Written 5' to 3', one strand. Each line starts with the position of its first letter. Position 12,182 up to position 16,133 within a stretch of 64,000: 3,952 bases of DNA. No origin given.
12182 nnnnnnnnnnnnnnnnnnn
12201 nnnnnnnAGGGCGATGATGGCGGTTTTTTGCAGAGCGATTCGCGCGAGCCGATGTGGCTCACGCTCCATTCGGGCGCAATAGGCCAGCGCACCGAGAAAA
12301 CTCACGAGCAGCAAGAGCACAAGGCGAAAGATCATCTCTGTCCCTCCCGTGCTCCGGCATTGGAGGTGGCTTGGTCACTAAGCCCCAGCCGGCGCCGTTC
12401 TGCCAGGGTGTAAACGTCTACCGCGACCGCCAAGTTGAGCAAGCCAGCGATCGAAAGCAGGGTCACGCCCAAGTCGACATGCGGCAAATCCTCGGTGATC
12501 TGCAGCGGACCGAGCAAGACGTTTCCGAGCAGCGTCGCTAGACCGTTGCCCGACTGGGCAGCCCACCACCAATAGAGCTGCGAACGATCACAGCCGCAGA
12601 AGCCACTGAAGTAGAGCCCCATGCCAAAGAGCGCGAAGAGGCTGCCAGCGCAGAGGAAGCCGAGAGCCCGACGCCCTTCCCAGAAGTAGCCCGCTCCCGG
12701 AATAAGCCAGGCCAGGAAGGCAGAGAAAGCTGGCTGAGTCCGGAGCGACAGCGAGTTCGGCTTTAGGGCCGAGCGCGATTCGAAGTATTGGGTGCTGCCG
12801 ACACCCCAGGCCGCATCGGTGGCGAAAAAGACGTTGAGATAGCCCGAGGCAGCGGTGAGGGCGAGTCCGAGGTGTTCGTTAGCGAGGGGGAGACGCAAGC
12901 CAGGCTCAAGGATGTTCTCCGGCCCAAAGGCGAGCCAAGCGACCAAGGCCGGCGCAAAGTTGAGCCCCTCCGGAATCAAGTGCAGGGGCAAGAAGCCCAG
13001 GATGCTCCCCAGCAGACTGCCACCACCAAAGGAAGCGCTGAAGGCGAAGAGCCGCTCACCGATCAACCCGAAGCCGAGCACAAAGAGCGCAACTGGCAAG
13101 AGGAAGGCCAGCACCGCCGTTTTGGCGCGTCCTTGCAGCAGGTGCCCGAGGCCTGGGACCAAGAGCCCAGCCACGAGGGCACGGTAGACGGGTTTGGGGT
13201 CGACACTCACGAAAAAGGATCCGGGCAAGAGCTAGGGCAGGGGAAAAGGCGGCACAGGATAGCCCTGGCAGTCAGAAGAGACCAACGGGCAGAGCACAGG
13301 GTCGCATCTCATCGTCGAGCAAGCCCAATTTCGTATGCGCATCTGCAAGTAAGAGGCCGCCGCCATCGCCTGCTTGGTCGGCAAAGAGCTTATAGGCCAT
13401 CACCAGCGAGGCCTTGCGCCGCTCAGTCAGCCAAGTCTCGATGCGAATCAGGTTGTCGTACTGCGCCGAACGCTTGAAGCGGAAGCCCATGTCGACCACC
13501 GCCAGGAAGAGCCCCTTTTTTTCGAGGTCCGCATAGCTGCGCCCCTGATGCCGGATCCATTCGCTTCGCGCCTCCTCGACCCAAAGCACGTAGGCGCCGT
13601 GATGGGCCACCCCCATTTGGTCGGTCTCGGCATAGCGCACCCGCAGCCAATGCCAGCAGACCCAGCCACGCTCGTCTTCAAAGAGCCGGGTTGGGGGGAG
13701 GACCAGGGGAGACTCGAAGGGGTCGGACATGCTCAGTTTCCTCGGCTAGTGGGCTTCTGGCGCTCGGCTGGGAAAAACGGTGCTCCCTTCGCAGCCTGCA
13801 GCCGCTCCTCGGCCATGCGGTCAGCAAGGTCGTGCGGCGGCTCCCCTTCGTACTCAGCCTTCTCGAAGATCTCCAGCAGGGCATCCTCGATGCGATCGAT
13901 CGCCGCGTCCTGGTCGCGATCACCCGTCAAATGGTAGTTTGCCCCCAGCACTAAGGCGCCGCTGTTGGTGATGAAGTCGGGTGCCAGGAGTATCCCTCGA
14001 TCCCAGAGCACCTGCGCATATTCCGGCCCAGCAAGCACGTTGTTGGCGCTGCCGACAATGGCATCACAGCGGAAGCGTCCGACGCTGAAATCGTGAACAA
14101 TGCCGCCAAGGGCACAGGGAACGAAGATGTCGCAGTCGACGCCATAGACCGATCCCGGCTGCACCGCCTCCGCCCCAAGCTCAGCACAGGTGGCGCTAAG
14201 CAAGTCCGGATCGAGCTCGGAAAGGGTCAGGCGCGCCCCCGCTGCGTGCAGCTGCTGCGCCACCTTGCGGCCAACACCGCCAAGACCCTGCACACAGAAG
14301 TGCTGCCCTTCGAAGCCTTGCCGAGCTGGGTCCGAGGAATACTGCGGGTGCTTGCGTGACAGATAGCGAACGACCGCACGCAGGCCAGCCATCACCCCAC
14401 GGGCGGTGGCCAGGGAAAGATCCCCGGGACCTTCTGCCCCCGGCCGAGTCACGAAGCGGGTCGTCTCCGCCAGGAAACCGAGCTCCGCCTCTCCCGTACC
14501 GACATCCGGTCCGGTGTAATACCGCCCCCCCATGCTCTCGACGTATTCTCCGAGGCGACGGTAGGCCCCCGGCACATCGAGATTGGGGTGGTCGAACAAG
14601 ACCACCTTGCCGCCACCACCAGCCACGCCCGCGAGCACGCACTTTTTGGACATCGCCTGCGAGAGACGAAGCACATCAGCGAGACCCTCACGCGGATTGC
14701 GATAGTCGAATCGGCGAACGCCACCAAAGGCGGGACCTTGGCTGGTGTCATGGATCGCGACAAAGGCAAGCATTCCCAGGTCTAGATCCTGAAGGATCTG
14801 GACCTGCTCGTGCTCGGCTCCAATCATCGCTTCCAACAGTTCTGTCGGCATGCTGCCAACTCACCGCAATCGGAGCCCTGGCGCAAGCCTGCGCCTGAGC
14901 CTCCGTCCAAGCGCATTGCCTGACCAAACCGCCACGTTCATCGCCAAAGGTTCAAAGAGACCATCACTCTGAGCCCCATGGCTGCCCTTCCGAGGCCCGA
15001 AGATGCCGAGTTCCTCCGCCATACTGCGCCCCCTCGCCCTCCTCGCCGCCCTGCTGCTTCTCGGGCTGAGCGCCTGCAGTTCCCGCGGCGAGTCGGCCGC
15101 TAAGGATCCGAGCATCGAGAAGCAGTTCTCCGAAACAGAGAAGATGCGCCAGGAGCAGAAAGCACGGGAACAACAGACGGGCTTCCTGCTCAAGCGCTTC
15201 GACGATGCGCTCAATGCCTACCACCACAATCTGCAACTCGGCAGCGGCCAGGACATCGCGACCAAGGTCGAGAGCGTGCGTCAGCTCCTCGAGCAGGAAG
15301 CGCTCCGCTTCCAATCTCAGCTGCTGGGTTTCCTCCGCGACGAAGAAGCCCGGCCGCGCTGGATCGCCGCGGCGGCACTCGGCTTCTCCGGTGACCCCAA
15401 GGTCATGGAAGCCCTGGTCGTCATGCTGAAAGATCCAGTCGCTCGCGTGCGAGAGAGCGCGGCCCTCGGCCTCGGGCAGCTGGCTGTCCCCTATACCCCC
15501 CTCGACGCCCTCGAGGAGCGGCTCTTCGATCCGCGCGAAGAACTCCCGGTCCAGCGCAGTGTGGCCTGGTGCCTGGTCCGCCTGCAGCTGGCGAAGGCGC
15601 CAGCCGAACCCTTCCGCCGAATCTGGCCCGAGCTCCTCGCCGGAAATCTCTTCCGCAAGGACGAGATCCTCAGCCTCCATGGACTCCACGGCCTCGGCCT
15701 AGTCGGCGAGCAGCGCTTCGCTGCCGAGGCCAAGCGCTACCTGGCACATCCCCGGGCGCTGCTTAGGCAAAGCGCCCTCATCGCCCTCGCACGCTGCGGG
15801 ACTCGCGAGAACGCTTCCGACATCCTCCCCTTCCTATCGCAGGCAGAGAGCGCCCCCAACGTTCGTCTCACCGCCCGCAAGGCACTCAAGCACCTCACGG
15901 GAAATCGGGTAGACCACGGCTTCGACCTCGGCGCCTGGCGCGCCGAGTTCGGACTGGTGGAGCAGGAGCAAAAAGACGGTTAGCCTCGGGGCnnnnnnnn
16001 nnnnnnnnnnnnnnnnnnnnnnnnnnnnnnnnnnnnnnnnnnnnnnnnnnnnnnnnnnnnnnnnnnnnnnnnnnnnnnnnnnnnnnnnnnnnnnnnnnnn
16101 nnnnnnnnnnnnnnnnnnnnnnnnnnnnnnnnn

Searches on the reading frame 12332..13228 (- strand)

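Call 77: search_protein_families(library=pfam, proteins=[window:12332-13228:-], max_evalue=0.0001)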
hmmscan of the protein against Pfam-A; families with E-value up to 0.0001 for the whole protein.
window:12332-13228:- (298 aa): 1 family
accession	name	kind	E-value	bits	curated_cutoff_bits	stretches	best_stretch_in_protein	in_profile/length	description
PF20382.3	DUF6677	-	6.3e-28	98.1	24.3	2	169-280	2-115/116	Family of unknown function (DUF6677)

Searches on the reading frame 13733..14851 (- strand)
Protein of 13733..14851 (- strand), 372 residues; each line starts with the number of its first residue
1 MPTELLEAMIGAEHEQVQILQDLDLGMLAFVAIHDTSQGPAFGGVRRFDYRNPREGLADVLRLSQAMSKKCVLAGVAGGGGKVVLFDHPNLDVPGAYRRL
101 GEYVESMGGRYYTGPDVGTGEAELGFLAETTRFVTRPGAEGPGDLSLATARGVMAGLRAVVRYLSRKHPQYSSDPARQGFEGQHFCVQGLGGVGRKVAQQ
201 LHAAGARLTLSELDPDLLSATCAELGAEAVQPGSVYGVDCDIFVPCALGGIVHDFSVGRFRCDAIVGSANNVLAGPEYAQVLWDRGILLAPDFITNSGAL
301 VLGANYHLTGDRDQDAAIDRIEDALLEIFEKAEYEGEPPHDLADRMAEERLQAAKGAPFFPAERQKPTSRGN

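Call 77: search_protein_families(library=pfam, proteins=[window:13733-14851:-], max_evalue=0.0001)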
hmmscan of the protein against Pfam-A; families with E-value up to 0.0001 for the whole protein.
window:13733-14851:- (372 aa): 2 families
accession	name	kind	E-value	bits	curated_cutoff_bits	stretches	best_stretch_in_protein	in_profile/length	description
PF02812.23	ELFV_dehydrog_N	-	1.2e-13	51.3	25.3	1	27-132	21-128/129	Glu/Leu/Phe/Val dehydrogenase, dimerisation domain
PF00208.27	ELFV_dehydrog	-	2.3e-12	47.6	23.4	1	227-301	99-175/241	Glutamate/Leucine/Phenylalanine/Valine dehydrogenase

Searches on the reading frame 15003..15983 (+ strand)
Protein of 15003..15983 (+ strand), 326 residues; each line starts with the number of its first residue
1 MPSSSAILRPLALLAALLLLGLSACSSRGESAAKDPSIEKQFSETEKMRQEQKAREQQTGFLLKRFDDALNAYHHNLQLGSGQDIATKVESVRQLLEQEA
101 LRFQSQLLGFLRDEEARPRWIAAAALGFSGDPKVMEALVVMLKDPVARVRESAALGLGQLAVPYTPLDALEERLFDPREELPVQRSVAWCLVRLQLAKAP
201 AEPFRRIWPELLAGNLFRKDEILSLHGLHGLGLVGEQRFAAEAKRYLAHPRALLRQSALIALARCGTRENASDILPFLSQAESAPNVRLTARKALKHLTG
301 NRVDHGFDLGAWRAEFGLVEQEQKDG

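Call 77: search_protein_families(library=pfam, proteins=[window:15003-15983:+], max_evalue=0.0001)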
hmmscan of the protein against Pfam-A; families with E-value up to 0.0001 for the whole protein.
window:15003-15983:+ (326 aa): 4 families
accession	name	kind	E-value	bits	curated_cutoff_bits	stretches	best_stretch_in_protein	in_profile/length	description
PF13646.12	HEAT_2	-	1.2e-16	61.2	27.7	2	107-180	4-77/88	HEAT repeats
PF02985.28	HEAT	-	1.1e-08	34.9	23.5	0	135-161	2-28/31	HEAT repeat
PF13513.12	HEAT_EZ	-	6.9e-08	33.3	27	0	132-160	27-55/55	HEAT-like repeat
PF03130.22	HEAT_PBS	-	2.6e-05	24.7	20.9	0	119-144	2-27/27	PBS lyase HEAT-like repeat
